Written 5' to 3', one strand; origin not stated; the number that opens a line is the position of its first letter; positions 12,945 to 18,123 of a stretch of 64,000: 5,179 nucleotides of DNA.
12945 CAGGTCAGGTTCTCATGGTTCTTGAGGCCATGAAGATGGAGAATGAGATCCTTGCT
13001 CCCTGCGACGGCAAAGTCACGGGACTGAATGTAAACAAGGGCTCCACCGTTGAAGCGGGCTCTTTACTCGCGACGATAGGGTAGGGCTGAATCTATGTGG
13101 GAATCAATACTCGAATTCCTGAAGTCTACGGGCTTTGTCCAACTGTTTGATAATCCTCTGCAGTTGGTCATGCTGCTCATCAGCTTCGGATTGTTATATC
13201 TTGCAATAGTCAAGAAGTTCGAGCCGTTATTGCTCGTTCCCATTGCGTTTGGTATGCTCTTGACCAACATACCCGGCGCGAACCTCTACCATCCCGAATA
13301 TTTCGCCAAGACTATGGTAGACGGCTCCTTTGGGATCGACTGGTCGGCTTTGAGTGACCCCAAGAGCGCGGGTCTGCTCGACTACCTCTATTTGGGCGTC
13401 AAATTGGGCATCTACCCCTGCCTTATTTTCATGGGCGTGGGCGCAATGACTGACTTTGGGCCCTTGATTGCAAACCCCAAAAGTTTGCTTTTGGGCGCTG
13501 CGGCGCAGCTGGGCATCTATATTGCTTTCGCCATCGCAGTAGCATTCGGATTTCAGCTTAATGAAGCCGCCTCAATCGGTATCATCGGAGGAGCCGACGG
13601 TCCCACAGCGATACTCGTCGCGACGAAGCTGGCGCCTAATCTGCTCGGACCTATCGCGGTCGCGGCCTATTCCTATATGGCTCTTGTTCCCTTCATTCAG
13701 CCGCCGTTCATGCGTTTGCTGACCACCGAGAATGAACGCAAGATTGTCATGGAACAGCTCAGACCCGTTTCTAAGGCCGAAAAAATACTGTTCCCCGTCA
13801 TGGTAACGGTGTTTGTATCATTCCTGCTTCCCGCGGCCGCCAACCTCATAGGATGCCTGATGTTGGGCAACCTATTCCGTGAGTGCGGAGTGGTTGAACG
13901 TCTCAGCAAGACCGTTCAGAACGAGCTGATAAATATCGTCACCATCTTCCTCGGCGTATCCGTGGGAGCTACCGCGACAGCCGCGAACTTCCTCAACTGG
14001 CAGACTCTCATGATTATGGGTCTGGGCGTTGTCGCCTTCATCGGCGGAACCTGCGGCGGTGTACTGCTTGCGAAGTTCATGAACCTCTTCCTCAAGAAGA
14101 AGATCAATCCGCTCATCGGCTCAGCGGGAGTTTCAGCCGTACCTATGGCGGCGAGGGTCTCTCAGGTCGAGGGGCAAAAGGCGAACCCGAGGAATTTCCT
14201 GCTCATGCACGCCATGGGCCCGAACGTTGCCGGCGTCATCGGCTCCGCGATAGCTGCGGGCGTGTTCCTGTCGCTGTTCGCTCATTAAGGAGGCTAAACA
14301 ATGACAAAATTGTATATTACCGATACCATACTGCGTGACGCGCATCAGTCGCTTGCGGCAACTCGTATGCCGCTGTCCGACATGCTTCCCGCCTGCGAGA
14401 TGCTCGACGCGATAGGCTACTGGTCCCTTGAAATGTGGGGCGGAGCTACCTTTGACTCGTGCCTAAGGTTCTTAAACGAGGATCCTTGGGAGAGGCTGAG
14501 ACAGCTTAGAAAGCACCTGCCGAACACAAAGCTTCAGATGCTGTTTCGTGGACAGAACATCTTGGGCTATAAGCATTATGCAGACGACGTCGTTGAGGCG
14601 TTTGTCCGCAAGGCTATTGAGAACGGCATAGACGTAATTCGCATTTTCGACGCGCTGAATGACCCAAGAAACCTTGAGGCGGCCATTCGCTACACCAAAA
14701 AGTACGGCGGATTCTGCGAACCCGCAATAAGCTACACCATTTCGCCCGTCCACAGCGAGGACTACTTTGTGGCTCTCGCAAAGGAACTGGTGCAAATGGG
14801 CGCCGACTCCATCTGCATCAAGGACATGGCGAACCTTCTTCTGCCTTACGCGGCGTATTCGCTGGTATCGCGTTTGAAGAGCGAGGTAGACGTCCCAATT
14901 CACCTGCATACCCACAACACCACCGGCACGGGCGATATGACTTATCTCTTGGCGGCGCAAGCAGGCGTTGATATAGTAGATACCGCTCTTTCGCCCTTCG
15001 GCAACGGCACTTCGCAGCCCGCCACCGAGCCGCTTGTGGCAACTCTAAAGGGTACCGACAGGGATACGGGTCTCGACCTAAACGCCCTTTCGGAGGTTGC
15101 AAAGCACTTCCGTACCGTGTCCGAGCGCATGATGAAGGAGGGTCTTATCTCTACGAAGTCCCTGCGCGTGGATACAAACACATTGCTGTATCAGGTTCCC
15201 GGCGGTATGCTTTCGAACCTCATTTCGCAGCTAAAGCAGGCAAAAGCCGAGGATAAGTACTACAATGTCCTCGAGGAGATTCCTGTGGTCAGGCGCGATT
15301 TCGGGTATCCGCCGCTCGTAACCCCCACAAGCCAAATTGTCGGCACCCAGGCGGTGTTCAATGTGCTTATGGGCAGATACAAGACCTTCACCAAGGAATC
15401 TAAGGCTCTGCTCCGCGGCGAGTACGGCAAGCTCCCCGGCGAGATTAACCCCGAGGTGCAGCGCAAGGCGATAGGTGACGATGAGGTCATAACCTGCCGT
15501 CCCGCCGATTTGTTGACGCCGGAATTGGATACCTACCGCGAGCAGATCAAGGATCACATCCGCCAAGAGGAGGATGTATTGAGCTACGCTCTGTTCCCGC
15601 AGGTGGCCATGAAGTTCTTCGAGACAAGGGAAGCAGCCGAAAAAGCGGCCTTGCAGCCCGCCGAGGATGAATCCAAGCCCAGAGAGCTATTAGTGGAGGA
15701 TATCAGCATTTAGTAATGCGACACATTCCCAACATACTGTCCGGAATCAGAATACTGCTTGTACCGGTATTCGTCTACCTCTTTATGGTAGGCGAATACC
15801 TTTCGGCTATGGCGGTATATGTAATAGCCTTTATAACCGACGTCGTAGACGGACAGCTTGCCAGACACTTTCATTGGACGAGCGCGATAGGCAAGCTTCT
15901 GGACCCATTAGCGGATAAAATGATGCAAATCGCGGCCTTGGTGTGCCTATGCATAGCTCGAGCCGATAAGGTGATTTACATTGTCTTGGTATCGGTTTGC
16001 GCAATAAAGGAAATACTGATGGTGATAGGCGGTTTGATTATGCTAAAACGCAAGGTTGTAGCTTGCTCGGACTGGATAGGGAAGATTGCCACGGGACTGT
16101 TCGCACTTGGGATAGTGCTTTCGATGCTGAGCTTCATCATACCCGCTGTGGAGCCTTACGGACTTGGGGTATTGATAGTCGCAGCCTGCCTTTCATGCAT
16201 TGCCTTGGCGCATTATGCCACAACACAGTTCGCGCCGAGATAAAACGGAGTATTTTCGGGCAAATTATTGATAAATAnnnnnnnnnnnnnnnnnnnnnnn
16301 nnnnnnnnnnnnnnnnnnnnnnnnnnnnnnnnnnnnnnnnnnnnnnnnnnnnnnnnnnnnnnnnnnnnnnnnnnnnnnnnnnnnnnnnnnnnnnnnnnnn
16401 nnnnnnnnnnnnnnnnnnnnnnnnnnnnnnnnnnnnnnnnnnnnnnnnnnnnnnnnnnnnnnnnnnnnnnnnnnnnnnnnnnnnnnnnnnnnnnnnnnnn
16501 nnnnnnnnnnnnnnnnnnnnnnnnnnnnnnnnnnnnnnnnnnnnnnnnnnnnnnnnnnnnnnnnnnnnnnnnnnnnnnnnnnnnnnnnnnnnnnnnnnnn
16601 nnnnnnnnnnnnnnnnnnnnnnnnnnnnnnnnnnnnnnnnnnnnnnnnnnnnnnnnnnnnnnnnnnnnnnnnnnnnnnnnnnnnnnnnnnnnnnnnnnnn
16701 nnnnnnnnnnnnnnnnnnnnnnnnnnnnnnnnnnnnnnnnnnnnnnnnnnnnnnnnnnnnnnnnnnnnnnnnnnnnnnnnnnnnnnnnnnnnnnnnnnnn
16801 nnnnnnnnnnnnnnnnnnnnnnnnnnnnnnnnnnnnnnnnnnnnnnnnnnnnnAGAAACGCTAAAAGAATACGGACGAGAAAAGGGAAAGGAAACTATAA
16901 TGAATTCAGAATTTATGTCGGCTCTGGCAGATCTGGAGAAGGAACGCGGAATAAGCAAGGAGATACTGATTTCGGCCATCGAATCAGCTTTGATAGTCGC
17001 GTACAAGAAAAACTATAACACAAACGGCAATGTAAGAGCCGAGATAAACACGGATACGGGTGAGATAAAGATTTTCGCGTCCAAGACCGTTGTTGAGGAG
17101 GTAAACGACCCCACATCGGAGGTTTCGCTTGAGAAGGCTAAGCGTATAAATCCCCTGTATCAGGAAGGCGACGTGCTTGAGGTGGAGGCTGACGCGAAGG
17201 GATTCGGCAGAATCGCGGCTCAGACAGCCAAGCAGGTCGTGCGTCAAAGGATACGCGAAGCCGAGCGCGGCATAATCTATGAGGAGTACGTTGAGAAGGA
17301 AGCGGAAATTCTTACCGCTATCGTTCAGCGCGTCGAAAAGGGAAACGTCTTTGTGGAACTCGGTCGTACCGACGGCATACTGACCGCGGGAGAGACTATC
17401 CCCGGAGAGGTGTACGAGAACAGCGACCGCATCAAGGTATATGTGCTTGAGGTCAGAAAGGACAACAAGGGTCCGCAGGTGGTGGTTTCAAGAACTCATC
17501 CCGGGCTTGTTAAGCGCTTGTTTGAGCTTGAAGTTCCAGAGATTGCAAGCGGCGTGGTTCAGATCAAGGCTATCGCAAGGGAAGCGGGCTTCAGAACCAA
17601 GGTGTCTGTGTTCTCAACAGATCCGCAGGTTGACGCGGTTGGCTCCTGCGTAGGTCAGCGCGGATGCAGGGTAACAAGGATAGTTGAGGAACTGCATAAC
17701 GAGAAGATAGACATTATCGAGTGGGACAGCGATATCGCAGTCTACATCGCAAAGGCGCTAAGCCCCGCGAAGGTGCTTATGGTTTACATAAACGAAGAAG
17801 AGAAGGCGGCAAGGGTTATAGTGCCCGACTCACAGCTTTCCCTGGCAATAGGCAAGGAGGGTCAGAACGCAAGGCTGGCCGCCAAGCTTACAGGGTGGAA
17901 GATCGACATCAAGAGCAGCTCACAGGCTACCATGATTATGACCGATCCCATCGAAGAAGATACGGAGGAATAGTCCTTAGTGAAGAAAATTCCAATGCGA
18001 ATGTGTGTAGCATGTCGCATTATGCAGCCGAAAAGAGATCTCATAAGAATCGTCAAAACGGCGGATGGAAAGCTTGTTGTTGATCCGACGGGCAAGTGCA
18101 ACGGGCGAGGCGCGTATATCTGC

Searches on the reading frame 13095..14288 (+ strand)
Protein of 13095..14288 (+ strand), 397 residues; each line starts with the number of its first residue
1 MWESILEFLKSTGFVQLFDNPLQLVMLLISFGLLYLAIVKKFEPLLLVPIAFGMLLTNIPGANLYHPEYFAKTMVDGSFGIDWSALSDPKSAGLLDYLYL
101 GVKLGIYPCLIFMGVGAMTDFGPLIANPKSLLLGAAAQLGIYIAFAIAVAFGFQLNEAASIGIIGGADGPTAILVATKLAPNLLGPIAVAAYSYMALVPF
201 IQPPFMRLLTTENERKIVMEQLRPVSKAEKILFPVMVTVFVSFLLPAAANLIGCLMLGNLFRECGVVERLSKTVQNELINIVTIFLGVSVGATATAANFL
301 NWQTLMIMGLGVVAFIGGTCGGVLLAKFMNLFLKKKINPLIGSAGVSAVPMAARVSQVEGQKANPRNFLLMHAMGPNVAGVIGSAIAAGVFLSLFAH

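Call 28: search_protein_families(library=pfam, proteins=[window:13095-14288:+], max_evalue=0.00001)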
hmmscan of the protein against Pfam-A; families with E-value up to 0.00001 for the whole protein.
window:13095-14288:+ (397 aa): 1 family
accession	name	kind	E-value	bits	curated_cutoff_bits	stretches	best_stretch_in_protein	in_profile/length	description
PF03977.18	OAD_beta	-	8.4e-164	545.1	31.6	1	23-395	2-349/349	Na+-transporting oxaloacetate decarboxylase beta subunit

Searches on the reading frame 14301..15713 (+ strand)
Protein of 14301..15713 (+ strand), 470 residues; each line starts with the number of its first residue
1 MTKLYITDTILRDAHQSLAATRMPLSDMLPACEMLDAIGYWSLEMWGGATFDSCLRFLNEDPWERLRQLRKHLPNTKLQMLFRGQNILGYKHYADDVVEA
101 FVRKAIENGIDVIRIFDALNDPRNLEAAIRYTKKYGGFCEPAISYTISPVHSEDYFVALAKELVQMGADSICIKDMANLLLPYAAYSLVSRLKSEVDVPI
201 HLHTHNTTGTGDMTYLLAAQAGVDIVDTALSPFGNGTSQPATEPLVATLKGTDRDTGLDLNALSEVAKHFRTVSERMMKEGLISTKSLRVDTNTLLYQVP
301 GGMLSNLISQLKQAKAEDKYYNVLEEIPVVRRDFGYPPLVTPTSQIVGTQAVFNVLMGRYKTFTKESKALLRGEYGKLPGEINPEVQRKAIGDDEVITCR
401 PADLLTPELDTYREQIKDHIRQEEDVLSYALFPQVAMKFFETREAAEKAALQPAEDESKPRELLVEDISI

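Call 28: search_protein_families(library=pfam, proteins=[window:14301-15713:+], max_evalue=0.00001)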
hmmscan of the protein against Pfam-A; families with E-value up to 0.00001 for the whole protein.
window:14301-15713:+ (470 aa): 2 families
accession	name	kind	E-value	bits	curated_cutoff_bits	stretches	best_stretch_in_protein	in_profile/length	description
PF02436.23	PYC_OADA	-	4.7e-56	190.2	27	1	296-452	3-173/201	Conserved carboxylase domain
PF00682.25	HMGL-like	-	5.1e-18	65.8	29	1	4-268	2-258/260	HMGL-like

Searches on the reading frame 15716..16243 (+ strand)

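Call 29: search_protein_families(library=pfam, proteins=[window:15716-16243:+], max_evalue=0.00001)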
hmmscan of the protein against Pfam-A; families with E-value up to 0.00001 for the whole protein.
window:15716-16243:+ (175 aa): 1 family
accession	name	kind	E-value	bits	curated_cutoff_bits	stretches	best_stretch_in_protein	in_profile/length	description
PF01066.26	CDP-OH_P_transf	-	2.2e-32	113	22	1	3-148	2-138/152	CDP-alcohol phosphatidyltransferase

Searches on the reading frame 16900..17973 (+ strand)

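Call 29: search_protein_families(library=pfam, proteins=[window:16900-17973:+], max_evalue=0.00001)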
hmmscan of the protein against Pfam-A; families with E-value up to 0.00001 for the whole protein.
window:16900-17973:+ (357 aa): 3 families
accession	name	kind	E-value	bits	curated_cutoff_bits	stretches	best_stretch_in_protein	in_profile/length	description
PF08529.16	NusA_N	-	2.4e-43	147.6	23.8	1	4-123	1-118/119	NusA N-terminal domain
PF13184.12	KH_5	-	3.6e-26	91.5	27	1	229-296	1-68/69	NusA-like KH domain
PF00575.29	S1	-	1.2e-08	35.6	22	1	134-194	4-71/74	S1 RNA binding domain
